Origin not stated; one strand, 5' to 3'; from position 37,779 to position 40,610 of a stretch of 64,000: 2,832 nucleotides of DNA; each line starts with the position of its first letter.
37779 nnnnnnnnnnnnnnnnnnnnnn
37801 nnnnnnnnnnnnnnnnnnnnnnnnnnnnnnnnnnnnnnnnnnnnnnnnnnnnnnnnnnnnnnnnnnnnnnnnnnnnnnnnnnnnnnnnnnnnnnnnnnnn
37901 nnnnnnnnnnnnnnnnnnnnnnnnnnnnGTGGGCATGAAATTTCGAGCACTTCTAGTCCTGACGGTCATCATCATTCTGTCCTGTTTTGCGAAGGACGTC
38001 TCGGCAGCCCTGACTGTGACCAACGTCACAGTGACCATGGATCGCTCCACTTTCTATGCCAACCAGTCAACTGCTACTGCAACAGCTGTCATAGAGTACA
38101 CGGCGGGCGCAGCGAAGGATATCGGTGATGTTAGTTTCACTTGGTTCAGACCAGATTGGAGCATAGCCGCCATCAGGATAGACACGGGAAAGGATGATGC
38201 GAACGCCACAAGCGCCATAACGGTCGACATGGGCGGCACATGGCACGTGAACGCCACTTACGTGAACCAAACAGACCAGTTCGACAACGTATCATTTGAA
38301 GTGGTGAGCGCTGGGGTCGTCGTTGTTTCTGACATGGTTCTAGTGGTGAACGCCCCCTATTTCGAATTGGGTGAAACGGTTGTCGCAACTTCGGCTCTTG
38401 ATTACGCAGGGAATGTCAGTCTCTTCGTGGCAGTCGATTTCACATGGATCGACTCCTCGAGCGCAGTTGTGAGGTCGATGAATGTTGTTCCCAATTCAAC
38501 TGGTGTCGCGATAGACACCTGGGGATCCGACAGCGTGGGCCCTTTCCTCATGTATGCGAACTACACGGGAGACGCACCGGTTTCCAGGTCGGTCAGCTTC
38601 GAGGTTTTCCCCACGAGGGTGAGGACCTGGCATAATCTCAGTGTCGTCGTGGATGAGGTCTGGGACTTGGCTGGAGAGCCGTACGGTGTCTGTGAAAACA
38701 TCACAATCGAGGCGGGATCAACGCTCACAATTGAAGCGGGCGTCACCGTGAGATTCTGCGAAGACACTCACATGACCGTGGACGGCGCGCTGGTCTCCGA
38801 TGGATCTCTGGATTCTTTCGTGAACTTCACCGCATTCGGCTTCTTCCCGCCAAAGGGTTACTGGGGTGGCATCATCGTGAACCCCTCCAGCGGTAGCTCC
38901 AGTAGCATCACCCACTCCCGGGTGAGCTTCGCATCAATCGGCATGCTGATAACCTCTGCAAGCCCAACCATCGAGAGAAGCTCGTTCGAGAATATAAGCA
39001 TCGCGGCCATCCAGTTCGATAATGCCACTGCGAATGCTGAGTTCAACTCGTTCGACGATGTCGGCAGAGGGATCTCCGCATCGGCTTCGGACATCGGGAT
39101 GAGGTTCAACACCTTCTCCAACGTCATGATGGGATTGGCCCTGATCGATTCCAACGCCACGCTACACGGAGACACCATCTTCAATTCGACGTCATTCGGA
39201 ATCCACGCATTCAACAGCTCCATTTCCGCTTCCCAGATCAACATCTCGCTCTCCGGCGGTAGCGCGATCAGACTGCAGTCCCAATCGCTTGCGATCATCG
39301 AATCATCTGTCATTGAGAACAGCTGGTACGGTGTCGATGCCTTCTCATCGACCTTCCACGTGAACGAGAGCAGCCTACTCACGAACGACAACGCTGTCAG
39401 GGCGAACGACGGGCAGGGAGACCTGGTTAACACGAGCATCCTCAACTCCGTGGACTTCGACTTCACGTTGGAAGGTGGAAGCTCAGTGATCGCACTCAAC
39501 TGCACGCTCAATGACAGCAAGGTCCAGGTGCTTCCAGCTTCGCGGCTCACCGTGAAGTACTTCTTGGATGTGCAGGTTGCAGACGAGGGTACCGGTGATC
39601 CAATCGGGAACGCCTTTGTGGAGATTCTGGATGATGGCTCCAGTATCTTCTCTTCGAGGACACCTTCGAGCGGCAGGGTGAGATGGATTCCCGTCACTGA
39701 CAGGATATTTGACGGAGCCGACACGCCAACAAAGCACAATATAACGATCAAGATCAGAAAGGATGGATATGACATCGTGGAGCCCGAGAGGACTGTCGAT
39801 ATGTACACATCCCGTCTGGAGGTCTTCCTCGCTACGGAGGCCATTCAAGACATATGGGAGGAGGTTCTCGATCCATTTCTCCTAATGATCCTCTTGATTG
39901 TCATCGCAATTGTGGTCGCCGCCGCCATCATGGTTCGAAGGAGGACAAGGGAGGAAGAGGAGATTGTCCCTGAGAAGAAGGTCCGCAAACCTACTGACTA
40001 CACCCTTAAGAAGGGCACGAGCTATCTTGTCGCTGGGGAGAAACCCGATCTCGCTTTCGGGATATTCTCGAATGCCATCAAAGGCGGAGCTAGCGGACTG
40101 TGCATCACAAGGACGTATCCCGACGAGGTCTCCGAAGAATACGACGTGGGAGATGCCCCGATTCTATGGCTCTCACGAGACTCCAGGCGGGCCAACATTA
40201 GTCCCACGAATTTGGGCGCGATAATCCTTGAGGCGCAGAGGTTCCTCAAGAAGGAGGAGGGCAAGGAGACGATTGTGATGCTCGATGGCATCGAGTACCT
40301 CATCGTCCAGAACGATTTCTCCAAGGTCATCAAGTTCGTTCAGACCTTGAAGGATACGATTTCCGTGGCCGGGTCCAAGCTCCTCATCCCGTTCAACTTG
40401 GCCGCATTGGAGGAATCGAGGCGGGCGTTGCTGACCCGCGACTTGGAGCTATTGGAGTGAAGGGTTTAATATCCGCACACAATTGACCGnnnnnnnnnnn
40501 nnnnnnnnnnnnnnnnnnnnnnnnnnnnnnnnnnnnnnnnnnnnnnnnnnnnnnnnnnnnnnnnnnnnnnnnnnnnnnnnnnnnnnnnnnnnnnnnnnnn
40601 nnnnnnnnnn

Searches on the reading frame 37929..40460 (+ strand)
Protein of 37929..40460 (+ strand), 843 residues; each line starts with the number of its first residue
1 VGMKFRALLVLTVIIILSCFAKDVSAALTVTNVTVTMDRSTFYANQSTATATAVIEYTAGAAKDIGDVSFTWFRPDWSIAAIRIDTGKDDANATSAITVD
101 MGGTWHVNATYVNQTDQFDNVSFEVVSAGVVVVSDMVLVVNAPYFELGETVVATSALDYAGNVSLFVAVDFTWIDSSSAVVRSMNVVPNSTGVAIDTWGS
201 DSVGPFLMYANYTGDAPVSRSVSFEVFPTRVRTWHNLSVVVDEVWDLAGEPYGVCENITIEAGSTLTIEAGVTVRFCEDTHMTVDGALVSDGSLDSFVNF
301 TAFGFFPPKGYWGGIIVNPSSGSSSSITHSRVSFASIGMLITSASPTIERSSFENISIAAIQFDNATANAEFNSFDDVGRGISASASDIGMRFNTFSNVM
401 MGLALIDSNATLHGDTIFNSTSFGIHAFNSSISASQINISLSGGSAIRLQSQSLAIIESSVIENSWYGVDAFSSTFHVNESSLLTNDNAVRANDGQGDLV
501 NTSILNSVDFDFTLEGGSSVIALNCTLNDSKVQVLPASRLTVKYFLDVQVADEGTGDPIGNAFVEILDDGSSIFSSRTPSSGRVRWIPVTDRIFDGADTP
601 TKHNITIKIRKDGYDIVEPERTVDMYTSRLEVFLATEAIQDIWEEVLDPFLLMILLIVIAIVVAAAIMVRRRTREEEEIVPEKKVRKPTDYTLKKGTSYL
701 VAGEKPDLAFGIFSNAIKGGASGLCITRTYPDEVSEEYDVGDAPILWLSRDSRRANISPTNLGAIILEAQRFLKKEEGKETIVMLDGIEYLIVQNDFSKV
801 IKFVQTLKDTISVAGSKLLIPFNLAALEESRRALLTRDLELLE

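Call 3: search_protein_families(library=pfam, proteins=[window:37929-40460:+], max_evalue=0.01)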
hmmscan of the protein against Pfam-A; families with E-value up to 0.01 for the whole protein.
window:37929-40460:+ (843 aa): 3 families
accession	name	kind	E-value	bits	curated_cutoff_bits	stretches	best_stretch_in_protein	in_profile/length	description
PF05763.18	DUF835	-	1.7e-29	102.8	33.1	1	708-838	7-135/136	Protein of unknown function (DUF835)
PF13229.12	Beta_helix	-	3.2e-09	37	25.9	2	360-503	2-147/158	Right handed beta helix region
PF05048.19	NosD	-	0.0088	15.9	23.6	0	348-495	29-181/212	Periplasmic copper-binding protein (NosD)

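Call 4: search_protein_families(library=ncbifam, proteins=[window:37929-40460:+], max_evalue=0.01)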
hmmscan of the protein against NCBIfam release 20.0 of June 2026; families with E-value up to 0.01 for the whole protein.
window:37929-40460:+ (843 aa): 0 families

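Call 55: search_protein_families(library=padloc, proteins=[window:37929-40460:+], max_evalue=0.01)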
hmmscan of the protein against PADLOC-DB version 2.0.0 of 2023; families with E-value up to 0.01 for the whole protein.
window:37929-40460:+ (843 aa): 0 families
